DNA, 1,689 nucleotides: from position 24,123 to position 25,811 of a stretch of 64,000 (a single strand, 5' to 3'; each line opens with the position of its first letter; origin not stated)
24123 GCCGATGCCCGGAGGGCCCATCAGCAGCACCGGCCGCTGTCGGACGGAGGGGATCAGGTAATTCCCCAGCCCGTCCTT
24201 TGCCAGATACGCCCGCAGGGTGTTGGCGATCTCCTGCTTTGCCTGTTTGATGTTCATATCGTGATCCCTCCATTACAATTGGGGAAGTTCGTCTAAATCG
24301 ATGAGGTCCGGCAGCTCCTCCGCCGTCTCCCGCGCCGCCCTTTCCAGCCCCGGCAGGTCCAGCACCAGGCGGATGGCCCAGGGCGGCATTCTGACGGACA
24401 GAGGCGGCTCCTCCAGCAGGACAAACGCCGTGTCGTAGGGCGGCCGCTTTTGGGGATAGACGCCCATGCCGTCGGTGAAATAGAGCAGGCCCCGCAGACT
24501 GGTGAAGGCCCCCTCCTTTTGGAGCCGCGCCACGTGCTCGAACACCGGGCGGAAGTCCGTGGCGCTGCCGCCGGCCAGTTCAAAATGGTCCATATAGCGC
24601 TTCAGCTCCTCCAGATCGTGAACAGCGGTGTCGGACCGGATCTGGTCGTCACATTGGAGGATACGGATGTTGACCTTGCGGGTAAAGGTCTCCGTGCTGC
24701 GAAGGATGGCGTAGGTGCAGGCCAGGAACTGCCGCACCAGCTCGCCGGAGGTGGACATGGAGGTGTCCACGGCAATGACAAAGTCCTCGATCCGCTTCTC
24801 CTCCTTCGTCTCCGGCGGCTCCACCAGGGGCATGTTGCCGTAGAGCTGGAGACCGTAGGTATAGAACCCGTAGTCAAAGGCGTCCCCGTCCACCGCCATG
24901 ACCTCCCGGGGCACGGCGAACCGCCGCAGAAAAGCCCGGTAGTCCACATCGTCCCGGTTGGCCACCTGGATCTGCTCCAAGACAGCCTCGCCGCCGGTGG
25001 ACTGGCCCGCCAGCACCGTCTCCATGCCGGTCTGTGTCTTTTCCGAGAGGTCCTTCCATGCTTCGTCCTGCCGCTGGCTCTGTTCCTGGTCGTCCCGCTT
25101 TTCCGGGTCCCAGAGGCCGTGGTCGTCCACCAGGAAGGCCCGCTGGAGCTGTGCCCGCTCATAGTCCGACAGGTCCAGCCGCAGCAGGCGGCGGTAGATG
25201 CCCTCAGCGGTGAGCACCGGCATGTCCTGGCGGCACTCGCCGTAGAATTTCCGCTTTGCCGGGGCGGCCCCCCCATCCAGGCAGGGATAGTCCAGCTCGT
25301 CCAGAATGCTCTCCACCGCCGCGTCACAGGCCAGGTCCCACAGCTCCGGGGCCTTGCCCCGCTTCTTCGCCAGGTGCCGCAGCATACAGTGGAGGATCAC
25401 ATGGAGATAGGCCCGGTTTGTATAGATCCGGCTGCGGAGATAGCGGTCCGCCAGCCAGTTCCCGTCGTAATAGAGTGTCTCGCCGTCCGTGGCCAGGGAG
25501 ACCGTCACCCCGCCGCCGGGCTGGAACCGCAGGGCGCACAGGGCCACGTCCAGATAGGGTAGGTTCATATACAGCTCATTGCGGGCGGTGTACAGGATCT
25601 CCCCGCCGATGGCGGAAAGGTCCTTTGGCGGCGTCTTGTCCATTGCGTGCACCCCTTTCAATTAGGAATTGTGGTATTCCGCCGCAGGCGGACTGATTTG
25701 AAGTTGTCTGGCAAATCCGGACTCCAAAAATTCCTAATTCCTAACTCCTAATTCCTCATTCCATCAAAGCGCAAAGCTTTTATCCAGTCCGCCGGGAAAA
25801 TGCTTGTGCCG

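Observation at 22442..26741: Uncharacterised four-gene module: cytoplasmic LRR protein, VWA/MIDAS protein, MoxR-class AAA+ ATPase, Nfu-type Fe-S protein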

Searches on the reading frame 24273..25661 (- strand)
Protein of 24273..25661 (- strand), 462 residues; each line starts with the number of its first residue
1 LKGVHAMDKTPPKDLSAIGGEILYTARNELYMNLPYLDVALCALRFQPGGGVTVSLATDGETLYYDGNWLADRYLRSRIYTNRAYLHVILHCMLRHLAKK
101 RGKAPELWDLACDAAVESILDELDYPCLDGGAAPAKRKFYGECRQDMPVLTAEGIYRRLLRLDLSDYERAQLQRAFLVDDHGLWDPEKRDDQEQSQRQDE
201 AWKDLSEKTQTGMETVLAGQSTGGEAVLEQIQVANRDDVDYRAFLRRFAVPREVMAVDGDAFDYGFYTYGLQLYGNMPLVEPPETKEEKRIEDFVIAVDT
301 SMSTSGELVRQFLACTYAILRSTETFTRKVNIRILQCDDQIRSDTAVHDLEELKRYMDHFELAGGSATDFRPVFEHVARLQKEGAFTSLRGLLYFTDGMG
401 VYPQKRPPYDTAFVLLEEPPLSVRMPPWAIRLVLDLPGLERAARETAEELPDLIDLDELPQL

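Call 3: search_protein_families(library=pfam, proteins=[window:24273-25661:-], max_evalue=0.01)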
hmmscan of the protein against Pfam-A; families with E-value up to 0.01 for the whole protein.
window:24273-25661:- (462 aa): 2 families
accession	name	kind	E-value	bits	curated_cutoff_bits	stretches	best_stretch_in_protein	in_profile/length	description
PF13203.12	DUF2201_N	-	1.3e-14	54.9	23.2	1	25-226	8-171/271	Putative metallopeptidase domain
PF09967.15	DUF2201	-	5.9e-11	43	26.4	1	295-434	2-122/123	VWA-like domain (DUF2201)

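Call 4: search_protein_families(library=ncbifam, proteins=[window:24273-25661:-], max_evalue=0.01)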
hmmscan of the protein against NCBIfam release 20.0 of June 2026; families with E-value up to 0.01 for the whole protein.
window:24273-25661:- (462 aa): 0 families

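Call 5: search_protein_families(library=padloc, proteins=[window:24273-25661:-], max_evalue=0.01)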
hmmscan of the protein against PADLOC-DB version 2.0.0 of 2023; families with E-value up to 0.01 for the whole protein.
window:24273-25661:- (462 aa): 0 families

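Call 7: search_solved_structures(query=window:24273-25661:-, max_evalue=1)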
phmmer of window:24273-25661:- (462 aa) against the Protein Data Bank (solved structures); distinct sequences matched with E-value up to 1: 0.

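Call 46: find_homologous_proteins(query=A4, max_evalue=0.00001)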
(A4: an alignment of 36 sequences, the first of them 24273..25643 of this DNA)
Query A4 (36 sequences) (456 aa, profile of the alignment): 5326 proteins with E <= 0.00001 among 8000 candidates; the best 120 are listed.
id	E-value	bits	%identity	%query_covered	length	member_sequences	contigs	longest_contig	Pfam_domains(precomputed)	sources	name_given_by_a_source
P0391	5.9e-225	765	47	80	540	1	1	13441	PF13203.13,PF09967.16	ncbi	-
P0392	6.9e-204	696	46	94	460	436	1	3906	PF13203.13,PF09967.16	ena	-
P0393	2.0e-203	694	45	94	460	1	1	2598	PF13203.13,PF09967.16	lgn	-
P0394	2.3e-203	694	47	95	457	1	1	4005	PF13519.13,PF13203.13,PF09967.16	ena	-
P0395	4.2e-203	693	48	95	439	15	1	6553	PF13519.13,PF13203.13,PF09967.16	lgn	-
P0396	4.9e-203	693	50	92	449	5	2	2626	PF13203.13,PF09967.16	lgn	-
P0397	5.3e-203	693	49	95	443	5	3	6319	PF13203.13,PF09967.16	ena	-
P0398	8.4e-203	692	46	96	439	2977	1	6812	PF13203.13,PF09967.16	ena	-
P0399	1.0e-202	692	45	94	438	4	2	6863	PF13203.13,PF09967.16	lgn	-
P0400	1.6e-202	691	45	96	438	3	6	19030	PF13203.13,PF09967.16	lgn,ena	-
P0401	2.4e-202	691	72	93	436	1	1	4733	PF13203.13,PF09967.16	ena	-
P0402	3.5e-202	690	46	100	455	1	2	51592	PF09967.16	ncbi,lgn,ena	-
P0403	3.5e-202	690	46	100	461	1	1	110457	PF09967.16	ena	-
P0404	3.5e-202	690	44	96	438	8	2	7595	PF13203.13,PF09967.16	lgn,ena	-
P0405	9.1e-202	689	46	94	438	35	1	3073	PF13203.13,PF09967.16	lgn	-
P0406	9.6e-202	689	51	92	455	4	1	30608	PF09967.16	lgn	-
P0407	1.2e-201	688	87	99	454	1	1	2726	PF13203.13,PF09967.16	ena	-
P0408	1.7e-201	688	46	93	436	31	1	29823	PF00092.35,PF13519.13,PF13203.13,PF09967.16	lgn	-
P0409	1.7e-201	688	46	95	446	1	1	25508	PF13203.13,PF09967.16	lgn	-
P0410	2.1e-201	688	48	94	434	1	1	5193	PF13203.13,PF09967.16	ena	-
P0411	2.2e-201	687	43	97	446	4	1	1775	PF13203.13,PF09967.16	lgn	-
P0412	2.6e-201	687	47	93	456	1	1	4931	PF13203.13,PF09967.16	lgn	-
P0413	2.7e-201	687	86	99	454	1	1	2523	PF13203.13,PF09967.16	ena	-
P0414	2.8e-201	687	45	95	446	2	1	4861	PF13203.13,PF09967.16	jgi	jgi:predicted metal-dependent peptidase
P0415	3.2e-201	687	48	96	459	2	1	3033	PF13203.13,PF09967.16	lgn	-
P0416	3.6e-201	687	46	92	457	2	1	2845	PF13203.13,PF09967.16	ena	-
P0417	4.1e-201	687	87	99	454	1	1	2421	PF13203.13,PF09967.16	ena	-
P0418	4.3e-201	687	46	94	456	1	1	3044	PF13203.13,PF09967.16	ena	-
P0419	5.7e-201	686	46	95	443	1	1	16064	PF13203.13,PF09967.16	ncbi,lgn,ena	-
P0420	6.8e-201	686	46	94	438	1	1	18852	PF13203.13,PF09967.16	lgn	-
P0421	7.2e-201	686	88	99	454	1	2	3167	PF13203.13,PF09967.16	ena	-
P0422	7.6e-201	686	49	95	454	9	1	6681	PF13519.13,PF13203.13,PF09967.16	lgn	-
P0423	8.1e-201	686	44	96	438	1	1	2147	PF13519.13,PF13203.13,PF09967.16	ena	-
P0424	8.4e-201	686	44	96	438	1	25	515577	PF13519.13,PF13203.13,PF09967.16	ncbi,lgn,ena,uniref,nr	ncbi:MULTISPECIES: vWA domain-containing protein [Anaerostipes]|uniref:vWA domain-containing protein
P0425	8.8e-201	685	47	94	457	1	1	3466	PF13203.13,PF09967.16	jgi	-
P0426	8.9e-201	685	80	100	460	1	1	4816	PF13203.13,PF09967.16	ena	-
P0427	9.5e-201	685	46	94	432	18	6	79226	PF13203.13,PF09967.16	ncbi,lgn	-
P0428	1.0e-200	685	46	92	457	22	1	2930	PF13519.13,PF13203.13,PF09967.16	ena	-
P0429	1.1e-200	685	85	99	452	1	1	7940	PF13203.13,PF09967.16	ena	-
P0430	1.1e-200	685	47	94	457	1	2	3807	PF13203.13,PF09967.16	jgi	-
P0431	1.2e-200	685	47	94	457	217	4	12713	PF13203.13,PF09967.16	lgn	-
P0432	1.2e-200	685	44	96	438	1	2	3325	PF13203.13,PF09967.16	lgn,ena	-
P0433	1.3e-200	685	46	92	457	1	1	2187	PF13519.13,PF13203.13,PF09967.16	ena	-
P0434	1.3e-200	685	86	99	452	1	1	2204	PF13203.13,PF09967.16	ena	-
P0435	1.3e-200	685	47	95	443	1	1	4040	PF13203.13,PF09967.16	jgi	-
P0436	1.4e-200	685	79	100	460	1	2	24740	PF13203.13,PF09967.16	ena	-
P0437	1.4e-200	685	80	100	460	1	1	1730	PF13203.13,PF09967.16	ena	-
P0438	1.7e-200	685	86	99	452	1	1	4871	PF13203.13,PF09967.16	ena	-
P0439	1.8e-200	685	46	95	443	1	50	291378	PF13203.13,PF09967.16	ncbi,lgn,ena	-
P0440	1.9e-200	684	46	95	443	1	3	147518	PF13203.13,PF09967.16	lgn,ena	-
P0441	2.0e-200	684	80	100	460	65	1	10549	PF13203.13,PF09967.16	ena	-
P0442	2.0e-200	684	47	92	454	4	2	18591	PF13519.13,PF13203.13,PF09967.16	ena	-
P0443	2.0e-200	684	44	96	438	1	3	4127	PF13519.13,PF13203.13,PF09967.16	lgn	-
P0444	2.2e-200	684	80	100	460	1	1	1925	PF13203.13,PF09967.16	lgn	-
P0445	2.2e-200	684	86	99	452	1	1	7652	PF13203.13,PF09967.16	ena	-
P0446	2.2e-200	684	47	94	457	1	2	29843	PF13203.13,PF09967.16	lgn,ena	-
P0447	2.3e-200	684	47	93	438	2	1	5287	PF13519.13,PF13203.13,PF09967.16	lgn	-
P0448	2.3e-200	684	80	100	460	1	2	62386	PF13203.13,PF09967.16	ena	-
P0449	2.4e-200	684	80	100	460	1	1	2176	PF13203.13,PF09967.16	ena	-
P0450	2.4e-200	684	46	95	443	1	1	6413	PF13203.13,PF09967.16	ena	-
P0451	2.5e-200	684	44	96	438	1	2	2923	PF13519.13,PF13203.13,PF09967.16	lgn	-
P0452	2.6e-200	684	80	100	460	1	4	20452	PF13203.13,PF09967.16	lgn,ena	-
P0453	2.7e-200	684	81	99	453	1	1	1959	PF13203.13,PF09967.16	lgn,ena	-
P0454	2.8e-200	684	80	100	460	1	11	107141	PF13203.13,PF09967.16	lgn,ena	-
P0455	2.8e-200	684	79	100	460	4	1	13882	PF13203.13,PF09967.16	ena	-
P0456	2.9e-200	684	89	100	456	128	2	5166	PF13203.13,PF09967.16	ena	-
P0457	2.9e-200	684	80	100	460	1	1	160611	PF13203.13,PF09967.16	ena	-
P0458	2.9e-200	684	79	100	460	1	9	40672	PF13203.13,PF09967.16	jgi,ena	-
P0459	3.0e-200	684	80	100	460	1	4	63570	PF13203.13,PF09967.16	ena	-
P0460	3.0e-200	684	80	100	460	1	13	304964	PF13203.13,PF09967.16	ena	-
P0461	3.0e-200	684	46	92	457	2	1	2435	PF13519.13,PF13203.13,PF09967.16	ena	-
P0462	3.0e-200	684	80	100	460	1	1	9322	PF13203.13,PF09967.16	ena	-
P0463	3.0e-200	684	80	100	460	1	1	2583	PF13203.13,PF09967.16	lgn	-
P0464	3.0e-200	684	80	100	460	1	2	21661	PF13203.13,PF09967.16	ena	-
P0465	3.1e-200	684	79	100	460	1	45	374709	PF13203.13,PF09967.16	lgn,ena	-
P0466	3.1e-200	684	80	100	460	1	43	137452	PF13203.13,PF09967.16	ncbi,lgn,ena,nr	nr:VWA-like domain-containing protein [uncultured Dysosmobacter sp.]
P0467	3.1e-200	684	80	100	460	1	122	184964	PF13203.13,PF09967.16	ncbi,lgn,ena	-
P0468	3.1e-200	684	80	100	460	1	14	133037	PF13203.13,PF09967.16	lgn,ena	-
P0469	3.2e-200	684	80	100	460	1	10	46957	PF13203.13,PF09967.16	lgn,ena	-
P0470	3.3e-200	684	80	100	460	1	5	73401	PF13203.13,PF09967.16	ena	-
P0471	3.4e-200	684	80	100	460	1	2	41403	PF13203.13,PF09967.16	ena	-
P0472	3.4e-200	684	79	100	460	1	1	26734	PF13203.13,PF09967.16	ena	-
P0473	3.4e-200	684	79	100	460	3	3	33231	PF13203.13,PF09967.16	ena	-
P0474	3.5e-200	684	79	100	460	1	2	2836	PF13203.13,PF09967.16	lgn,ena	-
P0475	3.5e-200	684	80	100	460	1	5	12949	PF13203.13,PF09967.16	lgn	-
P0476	3.6e-200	683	48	92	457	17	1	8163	PF13203.13,PF09967.16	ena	-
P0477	3.6e-200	683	47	94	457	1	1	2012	PF13203.13,PF09967.16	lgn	-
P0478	3.7e-200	683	48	94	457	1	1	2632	PF13203.13,PF09967.16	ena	-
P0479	3.8e-200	683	79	100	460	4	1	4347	PF13203.13,PF09967.16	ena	-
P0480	3.8e-200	683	79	100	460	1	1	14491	PF13203.13,PF09967.16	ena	-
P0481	3.9e-200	683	80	100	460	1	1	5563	PF13203.13,PF09967.16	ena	-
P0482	4.1e-200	683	79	100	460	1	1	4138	PF13203.13,PF09967.16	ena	-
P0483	4.1e-200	683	79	100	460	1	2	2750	PF13203.13,PF09967.16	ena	-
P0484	4.1e-200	683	81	99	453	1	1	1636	PF13203.13,PF09967.16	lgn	-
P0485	4.1e-200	683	79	100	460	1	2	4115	PF13203.13,PF09967.16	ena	-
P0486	4.2e-200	683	46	92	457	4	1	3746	PF13203.13,PF09967.16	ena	-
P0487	4.2e-200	683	48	92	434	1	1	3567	PF13519.13,PF13203.13,PF09967.16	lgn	-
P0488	4.3e-200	683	48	92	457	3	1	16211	PF13203.13,PF09967.16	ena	-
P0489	4.5e-200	683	79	100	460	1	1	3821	PF13203.13,PF09967.16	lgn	-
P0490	4.6e-200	683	49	98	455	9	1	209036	PF09967.16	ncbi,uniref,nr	ncbi:VWA-like domain-containing protein [Caproiciproducens galactitolivorans]|uniref:vWA domain-cont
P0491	4.7e-200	683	80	100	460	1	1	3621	PF13203.13,PF09967.16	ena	-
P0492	4.8e-200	683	47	93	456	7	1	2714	PF13519.13,PF13203.13,PF09967.16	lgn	-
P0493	4.9e-200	683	48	94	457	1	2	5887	PF13203.13,PF09967.16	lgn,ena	-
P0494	4.9e-200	683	79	100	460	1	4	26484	PF13203.13,PF09967.16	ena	-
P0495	4.9e-200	683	79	100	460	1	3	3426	PF13203.13,PF09967.16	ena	-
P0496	5.1e-200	683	45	96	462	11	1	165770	PF13203.13,PF09967.16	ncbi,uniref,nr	ncbi:VWA-like domain-containing protein [Clostridium sp. AM58-1XD]|uniref:vWA domain-containing prot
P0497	5.1e-200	683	79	100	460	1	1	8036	PF13203.13,PF09967.16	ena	-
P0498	5.4e-200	683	48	92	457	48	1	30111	PF13203.13,PF09967.16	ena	-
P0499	5.5e-200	683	79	100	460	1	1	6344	PF13203.13,PF09967.16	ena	-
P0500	5.6e-200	683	80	100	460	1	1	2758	PF13203.13,PF09967.16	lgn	-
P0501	5.8e-200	683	80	100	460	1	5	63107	PF13203.13,PF09967.16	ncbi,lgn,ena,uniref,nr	ncbi:VWA-like domain-containing protein [Dysosmobacter sp.]|uniref:vWA domain-containing protein n=1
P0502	5.9e-200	683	85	99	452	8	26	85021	PF13203.13,PF09967.16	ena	-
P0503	6.0e-200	683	79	100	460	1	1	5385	PF13203.13,PF09967.16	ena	-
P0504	6.1e-200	683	48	98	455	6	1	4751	PF09967.16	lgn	-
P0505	6.1e-200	683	46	95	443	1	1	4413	PF13203.13,PF09967.16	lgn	-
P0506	6.9e-200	683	79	100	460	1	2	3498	PF13203.13,PF09967.16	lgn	-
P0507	6.9e-200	683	48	94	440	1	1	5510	PF13203.13,PF09967.16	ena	-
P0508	7.1e-200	683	79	100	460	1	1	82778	PF13203.13,PF09967.16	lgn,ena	-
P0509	7.2e-200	682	80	100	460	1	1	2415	PF13203.13,PF09967.16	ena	-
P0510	7.3e-200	682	47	94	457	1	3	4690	PF13203.13,PF09967.16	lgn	-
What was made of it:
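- Nearly all 120 listed VWA relatives carry just PF13203 and/or PF09967, with no effector fusions (call 46).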

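Call 52: search_solved_structures(query=A4, max_evalue=1, show_alignments=2)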
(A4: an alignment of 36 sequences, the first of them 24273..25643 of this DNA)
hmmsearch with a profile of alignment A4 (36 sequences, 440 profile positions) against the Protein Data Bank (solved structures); distinct sequences matched with E-value up to 1: 1.
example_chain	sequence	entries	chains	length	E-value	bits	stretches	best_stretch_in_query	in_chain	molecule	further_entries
3viq_A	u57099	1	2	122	0.37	12.7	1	151-255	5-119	Swi5-dependent recombination DNA repair protein 1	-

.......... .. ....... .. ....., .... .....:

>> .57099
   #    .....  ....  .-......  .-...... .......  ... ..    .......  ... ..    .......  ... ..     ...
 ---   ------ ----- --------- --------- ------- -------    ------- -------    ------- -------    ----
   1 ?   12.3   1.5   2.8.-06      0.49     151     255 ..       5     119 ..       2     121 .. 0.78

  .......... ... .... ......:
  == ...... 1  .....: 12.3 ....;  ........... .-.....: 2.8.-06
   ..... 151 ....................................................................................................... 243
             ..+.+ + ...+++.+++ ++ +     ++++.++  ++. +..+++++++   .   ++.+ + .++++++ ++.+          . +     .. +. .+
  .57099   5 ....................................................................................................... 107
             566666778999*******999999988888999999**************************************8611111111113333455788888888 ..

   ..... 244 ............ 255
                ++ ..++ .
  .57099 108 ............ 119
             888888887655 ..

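Call 59: predict_structure(alignment_id=A5)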
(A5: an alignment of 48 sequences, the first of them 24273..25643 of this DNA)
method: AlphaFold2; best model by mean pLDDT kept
length: 456 residues; sequences in the alignment: 48
mean_pLDDT: 76.9   pTM: 0.61
mean pLDDT of the five models: 76.9, 75.9, 73.9, 73.0, 71.6
residues with pLDDT >= 90: 81; 70-90: 250; 50-70: 95; < 50: 30
segments of 3 or more residues with pLDDT < 50: 1-3, 248-250, 269-279, 447-456
pLDDT, mean of each block of 10 residues (from residue 1): 62 92 86 87 78 90 89 92 91 82 93 87 82 87 85 89 90 77 68 84 74 57 71 65 56 56 55 46 72 75 78 66 79 89 79 79 88 90 86 82 84 69 75 67 54 38
secondary structure, 60 per line:
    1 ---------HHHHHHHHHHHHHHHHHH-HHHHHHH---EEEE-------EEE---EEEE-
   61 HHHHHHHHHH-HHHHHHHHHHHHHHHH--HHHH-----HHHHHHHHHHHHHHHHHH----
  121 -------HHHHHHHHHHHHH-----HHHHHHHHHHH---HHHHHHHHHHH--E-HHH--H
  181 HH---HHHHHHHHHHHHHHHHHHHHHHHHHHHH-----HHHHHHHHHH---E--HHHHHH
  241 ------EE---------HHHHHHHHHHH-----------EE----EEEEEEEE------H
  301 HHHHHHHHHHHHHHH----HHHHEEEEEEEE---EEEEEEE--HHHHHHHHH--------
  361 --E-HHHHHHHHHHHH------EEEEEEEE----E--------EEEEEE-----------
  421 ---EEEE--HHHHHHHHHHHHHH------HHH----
elements in order: H10-27 H29-35 E39-42 E50-52 E56-59 H61-70 H72-87 H90-93 H99-116 H128-140 H146-156 H160-170 H186-213 H219-228 H235-240 H258-268 E286-293 H300-315 H320-323 E324-331 E335-341 H344-352 H365-376 E383-390 E404-409 E424-427 H430-443

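Call 63: fold_search(model_id=the predicted structure, library=pdb)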
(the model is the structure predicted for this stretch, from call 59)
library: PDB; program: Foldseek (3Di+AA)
matches with E <= 10: 819; with E <= 0.001: 25
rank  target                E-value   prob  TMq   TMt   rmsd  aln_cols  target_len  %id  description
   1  9han_C                1.0e-04  1.00  0.26  0.44   8.5       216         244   12  Bovine collagen VI local refinement of C-terminal region (released 2025-08-20)
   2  9c4f_I                1.3e-04  1.00  0.25  0.52   6.9       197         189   13  Infectious B19V capsid (released 2024-10-16)
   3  8s05_B                2.4e-04  1.00  0.26  0.31   5.0       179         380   13  ArnAB complex an archaeal ortholog of the Sec23/24 core motif (released 2025-10-29)
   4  3gxb_A                2.7e-04  1.00  0.28  0.65   5.4       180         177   11  Crystal structure of VWF A2 domain (released 2009-05-05)
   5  3n2n_A                2.7e-04  1.00  0.23  0.50   7.7       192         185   10  The Crystal Structure of Tumor Endothelial Marker 8 (TEM8) extracellular domain (released 2011-01-05)
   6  9u60_B                3.8e-04  1.00  0.26  0.29   5.6       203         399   14  C3 convertases zymogen C4b2 in loading state (released 2026-01-14)
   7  9han_A                4.0e-04  1.00  0.26  0.45  12.7       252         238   13  Bovine collagen VI local refinement of C-terminal region (released 2025-08-20)
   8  9qh8_G                4.0e-04  1.00  0.25  0.39  11.7       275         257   12  reduced NorQ-NorD VWA domain complex from Paracoccus denitrificans (released 2026-03-25)
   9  6snk_B                4.5e-04  1.00  0.27  0.58   6.0       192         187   14  Crystal structure of the Collagen VI alpha3 N2 domain (released 2020-07-29)
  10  8fz4_A                4.5e-04  1.00  0.24  0.54   6.5       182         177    9  The von Willebrand factor A domain of Anthrax toxin receptor 2 (released 2023-03-01)
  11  6fpy_B                4.5e-04  1.00  0.23  0.19   7.0       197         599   12  Inter-alpha-inhibitor heavy chain 1, wild type (released 2019-02-27)
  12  7egb_2                4.7e-04  1.00  0.24  0.31   6.2       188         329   10  TFIID-based holo PIC on SCP promoter (released 2021-05-05)
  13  8s05_A                5.0e-04  1.00  0.25  0.30   5.7       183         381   16  ArnAB complex an archaeal ortholog of the Sec23/24 core motif (released 2025-10-29)
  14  1fe8_C                5.3e-04  1.00  0.27  0.55   6.3       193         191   13  CRYSTAL STRUCTURE OF THE VON WILLEBRAND FACTOR A3 DOMAIN IN COMPLEX WITH A FAB FRAGMENT OF IGG RU5 THAT INHIBITS COLLA (released 2001-04-04)
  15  9n81_B                5.3e-04  1.00  0.24  0.22   6.0       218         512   10  A gap-filling complex with Pol mu engaged in the NHEJ Pathway (released 2025-04-23)
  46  8ql1_A                1.6e-03  1.00  0.22  0.37   8.7       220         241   15  Crystal structure of the human MDN1-MIDAS/NLE1-UBL complex (released 2025-04-09)
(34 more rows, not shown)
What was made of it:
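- On VWA/MIDAS co-chaperones of MoxR ATPases: Foldseek matches VWA domains at probability 1.0 (call 63).
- Closest known: Client-specific MoxR/VWA maturation chaperones: NorQ/NorD, CbbQ/CbbO, CoxD/CoxE, RavA/ViaA. Same: The VWA fold matches the NorD VWA domain in 9qh8 among others (call 63).
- Closest known: Midasin. Same: The MDN1 MIDAS is among the fold matches (8ql1; call 63).
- VWA fold, including a match to the NorD VWA domain in the NorQ-NorD complex 9qh8 (call 63).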

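Call 77: search_protein_families(library=pfam, proteins=[P0391], max_evalue=0.001)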
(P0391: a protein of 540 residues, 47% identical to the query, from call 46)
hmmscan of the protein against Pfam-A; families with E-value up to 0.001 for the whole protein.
P0391 (540 aa): 2 families
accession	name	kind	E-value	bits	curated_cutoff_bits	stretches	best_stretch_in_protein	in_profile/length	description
PF13203.12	DUF2201_N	-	2.1e-09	37.8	23.2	1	5-136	37-135/271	Putative metallopeptidase domain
PF09967.15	DUF2201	-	1e-08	35.8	26.4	1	337-457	1-105/123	VWA-like domain (DUF2201)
